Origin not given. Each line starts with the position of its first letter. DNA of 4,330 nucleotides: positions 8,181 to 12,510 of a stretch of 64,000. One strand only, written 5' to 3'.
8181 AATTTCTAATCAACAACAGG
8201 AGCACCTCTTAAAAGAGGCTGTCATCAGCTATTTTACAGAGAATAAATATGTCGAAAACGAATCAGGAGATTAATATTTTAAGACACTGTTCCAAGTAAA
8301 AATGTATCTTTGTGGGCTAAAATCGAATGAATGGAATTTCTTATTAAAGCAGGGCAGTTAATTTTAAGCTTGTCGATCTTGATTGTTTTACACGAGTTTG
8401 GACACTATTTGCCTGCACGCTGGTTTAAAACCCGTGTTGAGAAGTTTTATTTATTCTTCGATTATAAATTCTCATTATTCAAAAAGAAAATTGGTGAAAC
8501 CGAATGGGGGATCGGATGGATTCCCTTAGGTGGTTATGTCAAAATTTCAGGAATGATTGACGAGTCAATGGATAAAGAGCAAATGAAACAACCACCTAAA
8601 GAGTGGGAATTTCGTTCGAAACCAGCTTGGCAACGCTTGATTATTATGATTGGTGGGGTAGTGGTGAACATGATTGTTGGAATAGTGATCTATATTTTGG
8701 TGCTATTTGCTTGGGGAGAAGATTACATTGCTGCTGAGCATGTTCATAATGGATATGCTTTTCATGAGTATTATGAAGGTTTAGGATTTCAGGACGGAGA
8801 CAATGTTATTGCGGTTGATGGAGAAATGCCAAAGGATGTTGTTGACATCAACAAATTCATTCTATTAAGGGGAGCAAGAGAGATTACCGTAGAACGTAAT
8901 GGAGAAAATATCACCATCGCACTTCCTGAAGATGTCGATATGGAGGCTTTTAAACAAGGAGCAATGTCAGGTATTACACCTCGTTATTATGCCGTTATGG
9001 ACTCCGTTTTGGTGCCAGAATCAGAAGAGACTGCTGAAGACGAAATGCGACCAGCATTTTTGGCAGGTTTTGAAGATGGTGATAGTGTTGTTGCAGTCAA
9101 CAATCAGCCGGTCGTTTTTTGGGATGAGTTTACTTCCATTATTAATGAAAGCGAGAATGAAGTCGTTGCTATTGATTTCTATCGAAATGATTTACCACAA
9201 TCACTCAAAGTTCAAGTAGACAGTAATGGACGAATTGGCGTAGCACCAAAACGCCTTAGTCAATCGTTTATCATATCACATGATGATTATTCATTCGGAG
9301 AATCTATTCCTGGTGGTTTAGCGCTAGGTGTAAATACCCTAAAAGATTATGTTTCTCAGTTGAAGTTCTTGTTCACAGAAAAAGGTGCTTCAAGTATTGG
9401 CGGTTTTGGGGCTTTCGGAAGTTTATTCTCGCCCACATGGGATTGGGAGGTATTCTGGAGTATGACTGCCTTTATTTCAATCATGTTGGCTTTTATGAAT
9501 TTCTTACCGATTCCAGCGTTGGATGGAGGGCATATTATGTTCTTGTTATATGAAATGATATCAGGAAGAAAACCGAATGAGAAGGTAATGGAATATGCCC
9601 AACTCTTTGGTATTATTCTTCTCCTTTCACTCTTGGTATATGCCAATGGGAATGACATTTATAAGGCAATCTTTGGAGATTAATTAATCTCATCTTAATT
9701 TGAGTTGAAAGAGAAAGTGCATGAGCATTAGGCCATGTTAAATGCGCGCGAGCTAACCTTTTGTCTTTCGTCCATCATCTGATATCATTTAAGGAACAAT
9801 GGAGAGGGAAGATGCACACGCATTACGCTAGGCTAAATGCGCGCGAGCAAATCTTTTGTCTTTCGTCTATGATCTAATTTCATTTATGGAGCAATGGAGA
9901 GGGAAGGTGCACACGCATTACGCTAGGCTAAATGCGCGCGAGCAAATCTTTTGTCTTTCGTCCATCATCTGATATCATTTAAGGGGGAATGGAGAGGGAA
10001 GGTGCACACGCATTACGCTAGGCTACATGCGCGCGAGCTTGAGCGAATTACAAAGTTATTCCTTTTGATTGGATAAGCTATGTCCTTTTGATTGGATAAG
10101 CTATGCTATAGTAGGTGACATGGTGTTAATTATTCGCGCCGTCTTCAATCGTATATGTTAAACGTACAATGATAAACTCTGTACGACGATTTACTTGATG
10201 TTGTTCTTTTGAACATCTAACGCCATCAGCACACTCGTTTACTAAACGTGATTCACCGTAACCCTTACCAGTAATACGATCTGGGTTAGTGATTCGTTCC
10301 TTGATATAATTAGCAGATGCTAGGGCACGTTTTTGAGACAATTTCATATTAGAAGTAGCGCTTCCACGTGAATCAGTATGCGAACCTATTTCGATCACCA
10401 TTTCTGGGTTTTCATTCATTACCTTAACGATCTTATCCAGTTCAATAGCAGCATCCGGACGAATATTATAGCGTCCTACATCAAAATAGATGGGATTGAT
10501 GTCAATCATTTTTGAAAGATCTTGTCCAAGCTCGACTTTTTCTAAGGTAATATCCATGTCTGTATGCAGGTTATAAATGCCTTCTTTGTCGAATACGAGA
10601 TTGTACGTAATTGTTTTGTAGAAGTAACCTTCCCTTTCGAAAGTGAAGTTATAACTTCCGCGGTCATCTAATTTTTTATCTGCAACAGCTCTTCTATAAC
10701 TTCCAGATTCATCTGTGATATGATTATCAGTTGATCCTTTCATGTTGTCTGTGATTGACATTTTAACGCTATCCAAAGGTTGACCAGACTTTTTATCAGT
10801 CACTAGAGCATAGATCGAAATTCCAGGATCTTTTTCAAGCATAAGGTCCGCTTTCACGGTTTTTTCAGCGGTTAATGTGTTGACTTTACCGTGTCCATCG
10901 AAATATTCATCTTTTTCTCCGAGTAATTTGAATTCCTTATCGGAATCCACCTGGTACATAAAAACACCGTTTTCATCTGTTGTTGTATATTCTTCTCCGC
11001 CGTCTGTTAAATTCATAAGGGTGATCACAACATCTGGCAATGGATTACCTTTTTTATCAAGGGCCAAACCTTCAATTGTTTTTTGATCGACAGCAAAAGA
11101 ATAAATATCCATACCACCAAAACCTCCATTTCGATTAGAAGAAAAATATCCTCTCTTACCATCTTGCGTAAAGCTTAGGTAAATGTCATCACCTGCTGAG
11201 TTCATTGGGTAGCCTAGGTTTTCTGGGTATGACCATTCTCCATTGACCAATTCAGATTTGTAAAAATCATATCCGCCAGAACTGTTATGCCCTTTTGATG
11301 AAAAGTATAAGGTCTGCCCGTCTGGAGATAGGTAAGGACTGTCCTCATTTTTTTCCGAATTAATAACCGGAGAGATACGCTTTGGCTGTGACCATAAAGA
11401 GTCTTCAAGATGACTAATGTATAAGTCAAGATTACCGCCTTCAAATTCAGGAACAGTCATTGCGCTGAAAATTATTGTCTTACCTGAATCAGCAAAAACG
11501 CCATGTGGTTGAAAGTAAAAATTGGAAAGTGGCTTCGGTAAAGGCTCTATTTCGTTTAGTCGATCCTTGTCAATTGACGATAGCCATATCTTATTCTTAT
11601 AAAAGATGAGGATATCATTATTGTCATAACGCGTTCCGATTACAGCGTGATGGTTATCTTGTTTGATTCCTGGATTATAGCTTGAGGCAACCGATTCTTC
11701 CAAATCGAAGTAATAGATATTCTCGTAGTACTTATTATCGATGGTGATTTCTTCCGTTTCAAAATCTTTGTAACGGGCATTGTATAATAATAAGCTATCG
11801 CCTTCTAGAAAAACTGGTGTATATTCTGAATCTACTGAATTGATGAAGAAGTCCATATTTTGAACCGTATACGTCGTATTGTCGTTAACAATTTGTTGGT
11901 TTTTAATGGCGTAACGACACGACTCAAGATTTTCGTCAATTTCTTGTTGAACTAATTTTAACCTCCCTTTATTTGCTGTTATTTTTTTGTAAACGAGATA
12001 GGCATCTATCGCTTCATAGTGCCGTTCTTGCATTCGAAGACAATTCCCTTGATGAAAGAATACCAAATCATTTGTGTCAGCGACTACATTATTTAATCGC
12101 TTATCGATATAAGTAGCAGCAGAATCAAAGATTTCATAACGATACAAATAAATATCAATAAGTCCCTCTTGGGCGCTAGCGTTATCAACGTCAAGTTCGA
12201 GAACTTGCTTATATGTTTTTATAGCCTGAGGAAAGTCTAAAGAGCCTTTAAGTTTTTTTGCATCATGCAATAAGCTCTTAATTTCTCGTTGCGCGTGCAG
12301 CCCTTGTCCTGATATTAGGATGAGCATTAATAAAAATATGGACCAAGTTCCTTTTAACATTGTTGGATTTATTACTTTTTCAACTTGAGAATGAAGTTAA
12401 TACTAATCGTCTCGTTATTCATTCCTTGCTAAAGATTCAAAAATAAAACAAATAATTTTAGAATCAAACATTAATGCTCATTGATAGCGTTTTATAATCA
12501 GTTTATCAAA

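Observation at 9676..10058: Structured 95-bp tandem array with its own promoter: candidate multimeric non-coding RNA system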

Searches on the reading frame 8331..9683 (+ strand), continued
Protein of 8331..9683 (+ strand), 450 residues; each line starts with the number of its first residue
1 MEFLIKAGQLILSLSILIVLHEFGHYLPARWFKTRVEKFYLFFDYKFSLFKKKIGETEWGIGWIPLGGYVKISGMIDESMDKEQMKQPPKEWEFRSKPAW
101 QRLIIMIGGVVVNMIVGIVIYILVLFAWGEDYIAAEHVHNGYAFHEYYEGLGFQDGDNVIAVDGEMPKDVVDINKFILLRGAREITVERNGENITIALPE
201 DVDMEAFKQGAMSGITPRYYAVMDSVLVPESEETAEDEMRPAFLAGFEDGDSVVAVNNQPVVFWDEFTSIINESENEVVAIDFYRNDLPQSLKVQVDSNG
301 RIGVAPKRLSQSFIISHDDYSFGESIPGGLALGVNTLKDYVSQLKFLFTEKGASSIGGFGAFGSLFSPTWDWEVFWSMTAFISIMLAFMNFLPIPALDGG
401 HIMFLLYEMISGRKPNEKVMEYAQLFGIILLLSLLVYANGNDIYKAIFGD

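Call 65: search_protein_families(library=ncbifam, proteins=[window:8331-9683:+], max_evalue=0.001)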
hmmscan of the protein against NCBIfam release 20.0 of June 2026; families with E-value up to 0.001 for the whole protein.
window:8331-9683:+ (450 aa): 5 families
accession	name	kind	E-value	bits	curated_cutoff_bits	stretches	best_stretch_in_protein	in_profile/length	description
TIGR00054.1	TIGR00054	equivalog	1.2e-62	212.1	147.55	1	1-445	1-418/421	RIP metalloprotease RseP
NF008046.0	PRK10779.1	equivalog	7.4e-38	130.8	477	3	2-125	3-120/450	sigma E protease regulator RseP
TIGR02860.1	spore_IV_B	equivalog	1.5e-06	27.4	305.25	0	235-289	118-173/402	SpoIVB peptidase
TIGR03279.1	cyano_FeS_chp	hypoth_equivalog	0.00025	19.9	574.7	0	149-204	12-67/433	TIGR03279 family radical SAM protein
NF041199.1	trx7_PDZ_seleno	equivalog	0.00091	18.2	300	0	239-299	213-275/390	Trx7/PDZ domain-containing (seleno)protein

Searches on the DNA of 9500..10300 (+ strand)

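Call 5: search_rna_families(source=window, start=9500, end=10300, threshold=evalue, max_evalue=10, show_alignments=3)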
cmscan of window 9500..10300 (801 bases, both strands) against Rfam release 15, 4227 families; matches with E-value up to 10: 3.
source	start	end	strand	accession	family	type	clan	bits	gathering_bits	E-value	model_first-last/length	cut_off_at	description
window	10062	10125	-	RF02098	DGCR5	Gene; lncRNA;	-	21.4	50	0.22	1-49/49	no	DiGeorge syndrome critical region gene 5 conserved region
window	9625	9715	+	RF00443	SNORA27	Gene; snRNA; snoRNA; HACA-box;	CL00032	15.9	64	4.7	1-127/127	no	Small nucleolar RNA SNORA27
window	9576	9633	+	RF03378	mir-7398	Gene; miRNA;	-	14.7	44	9.5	1-60/60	no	mir-7398 microRNA precursor family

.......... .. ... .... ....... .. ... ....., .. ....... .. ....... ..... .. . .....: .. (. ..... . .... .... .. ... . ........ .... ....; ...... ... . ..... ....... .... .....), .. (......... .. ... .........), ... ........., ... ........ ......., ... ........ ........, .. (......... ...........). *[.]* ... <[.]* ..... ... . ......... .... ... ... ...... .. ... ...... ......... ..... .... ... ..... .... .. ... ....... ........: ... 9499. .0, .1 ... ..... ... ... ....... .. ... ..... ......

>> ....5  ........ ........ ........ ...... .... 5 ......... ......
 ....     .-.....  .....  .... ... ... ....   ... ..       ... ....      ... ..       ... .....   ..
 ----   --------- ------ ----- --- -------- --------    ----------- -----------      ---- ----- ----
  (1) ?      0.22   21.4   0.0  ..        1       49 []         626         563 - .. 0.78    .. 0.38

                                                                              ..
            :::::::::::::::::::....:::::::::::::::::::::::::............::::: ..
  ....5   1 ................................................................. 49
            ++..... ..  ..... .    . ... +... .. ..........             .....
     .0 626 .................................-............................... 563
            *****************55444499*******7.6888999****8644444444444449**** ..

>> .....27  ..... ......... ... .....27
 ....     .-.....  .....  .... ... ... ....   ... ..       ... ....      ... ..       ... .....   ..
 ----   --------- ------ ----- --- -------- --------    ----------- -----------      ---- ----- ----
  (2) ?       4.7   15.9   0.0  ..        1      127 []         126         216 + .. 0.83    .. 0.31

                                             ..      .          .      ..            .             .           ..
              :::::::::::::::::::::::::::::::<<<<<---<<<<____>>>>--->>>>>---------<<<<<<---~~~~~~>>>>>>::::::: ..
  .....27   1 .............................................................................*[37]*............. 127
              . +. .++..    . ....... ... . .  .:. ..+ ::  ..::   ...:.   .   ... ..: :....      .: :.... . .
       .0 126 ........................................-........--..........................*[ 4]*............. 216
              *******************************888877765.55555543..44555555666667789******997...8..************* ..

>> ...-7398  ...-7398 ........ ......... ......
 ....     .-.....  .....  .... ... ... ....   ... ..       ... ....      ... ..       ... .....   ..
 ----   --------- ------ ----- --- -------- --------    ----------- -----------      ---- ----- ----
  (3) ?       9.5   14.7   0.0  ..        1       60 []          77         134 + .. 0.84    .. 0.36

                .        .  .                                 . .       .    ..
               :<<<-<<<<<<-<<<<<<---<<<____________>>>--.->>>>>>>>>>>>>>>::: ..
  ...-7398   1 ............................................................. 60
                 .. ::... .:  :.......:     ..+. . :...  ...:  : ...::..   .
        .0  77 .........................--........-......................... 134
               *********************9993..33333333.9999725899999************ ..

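Call 14: search_dna_similar(query=window:9690-10125:+, collection=plasmids, mode=distant, max_evalue=0.01)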
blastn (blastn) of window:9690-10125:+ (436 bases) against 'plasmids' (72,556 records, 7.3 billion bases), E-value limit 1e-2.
No match.

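Call 15: search_dna_similar(query=window:9690-10125:+, collection=phages, mode=distant, max_evalue=0.01)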
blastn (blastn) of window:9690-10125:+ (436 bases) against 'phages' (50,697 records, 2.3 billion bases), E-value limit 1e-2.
No match.

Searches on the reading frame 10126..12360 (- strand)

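Call 11: search_protein_families(library=pfam, proteins=[window:10126-12360:-])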
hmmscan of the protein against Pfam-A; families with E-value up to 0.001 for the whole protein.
window:10126-12360:- (744 aa): 8 families
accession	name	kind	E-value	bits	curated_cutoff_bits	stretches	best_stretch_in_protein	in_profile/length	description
PF00691.25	OmpA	-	2.6e-17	63.4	27.2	1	625-714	1-92/98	OmpA family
PF07676.18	PD40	-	5e-14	52.3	20.9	1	331-365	3-35/38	WD40-like Beta Propeller Repeat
PF13620.12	CarboxypepD_reg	-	4.2e-13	49.9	32.3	2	428-501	1-74/82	Carboxypeptidase regulatory-like domain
PF02369.22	Big_1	-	3.7e-05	24.2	34.9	0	424-475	16-70/93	Bacterial Ig-like domain (group 1)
PF00515.34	TPR_1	-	0.00012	22.2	27.8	0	101-121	4-24/34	Tetratricopeptide repeat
PF00576.27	Transthyretin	-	0.00013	22.9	25.3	0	520-584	5-73/109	HIUase/Transthyretin family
PF13715.12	CarbopepD_reg_2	-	0.00069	20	32.2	0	520-588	5-64/88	CarboxypepD_reg-like domain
PF20598.4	DUF6795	-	0.00071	20.3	27.4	0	436-470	7-44/103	Domain of unknown function (DUF6795)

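Call 64: search_protein_families(library=padloc, proteins=[window:10126-12360:-], max_evalue=0.01)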
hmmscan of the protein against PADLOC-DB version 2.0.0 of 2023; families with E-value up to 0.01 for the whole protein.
window:10126-12360:- (744 aa): 3 families
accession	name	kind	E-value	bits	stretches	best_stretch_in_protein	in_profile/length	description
PDLC00609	ZorB1|ZorB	-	3.3e-07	28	1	656-704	136-192/232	MotB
PDLC00612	ZorB1|ZorB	-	0.00096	16.8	1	657-688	188-219/293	MotB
PDLC00641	ZorB2|ZorB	-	0.0032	15.2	1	657-732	137-223/238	MotB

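Call 65: search_protein_families(library=ncbifam, proteins=[window:10126-12360:-], max_evalue=0.001)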
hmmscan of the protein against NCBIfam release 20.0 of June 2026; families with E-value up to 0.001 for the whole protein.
window:10126-12360:- (744 aa): 24 families
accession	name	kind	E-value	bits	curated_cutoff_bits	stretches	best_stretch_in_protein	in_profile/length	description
NF053607.1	CHU_0125_OmpA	equivalog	4.3e-89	299.7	620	3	522-732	433-637/639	CHU_0125 family OmpA-like outer membrane integrity protein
NF052230.1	T9SS_PorE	exception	1.2e-56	192.3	600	2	293-502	290-497/648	PorE family type IX secretion system protein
NF053611.1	YiaD_Gzip_OmpA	equivalog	2.6e-21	76.3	175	1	619-731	100-206/206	YiaD family glycine zipper/OmpA-like lipoprotein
TIGR03789.1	pdsO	hypoth_equivalog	1.4e-14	54.4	152.2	1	605-709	122-226/243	sortase-associated OmpA-like protein PdsO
NF045787.1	OmpABordt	equivalog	2.6e-13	50.1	200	1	622-732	85-190/194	outer membrane protein OmpA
NF053612.1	anchor_PA1041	equivalog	3.9e-13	49.9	250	1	614-730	123-234/236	PA1041 family peptidoglycan-binding anchor lipoprotein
TIGR02802.1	Pal_lipo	equivalog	8.7e-13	48.3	125.35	1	624-730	2-103/104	peptidoglycan-associated lipoprotein Pal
NF053613.1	OMP_toxin_LptF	equivalog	1.4e-12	47.8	400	1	619-731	138-245/256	lipotoxin F family OmpA-related lipoprotein LptF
NF033763.1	exchanger_TraB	exception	9.4e-12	43.7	700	1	616-732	386-498/522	outer membrane exchange protein TraB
NF008067.1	PRK10802.1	equivalog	2.8e-10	40.3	261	1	615-705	60-150/171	peptidoglycan-associated lipoprotein Pal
TIGR03350.1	type_VI_ompA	equivalog_domain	1.9e-09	37.5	139.8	1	618-730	26-136/137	type VI secretion system protein TssL, long form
NF007804.1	PRK10510.1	equivalog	2.9e-08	33.3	307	1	622-710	112-200/219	OmpA family lipoprotein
NF053585.1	OMP_LP_YfiB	equivalog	7.2e-08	32.5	128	1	622-731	56-160/163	outer membrane lipoprotein YfiB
NF008071.1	PRK10808.1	equivalog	4.1e-06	26.4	277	1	624-708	233-319/358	porin OmpA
NF045788.1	Omp38Acinit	equivalog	4.7e-06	25.9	500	1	623-705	242-325/354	outer membrane protein Omp38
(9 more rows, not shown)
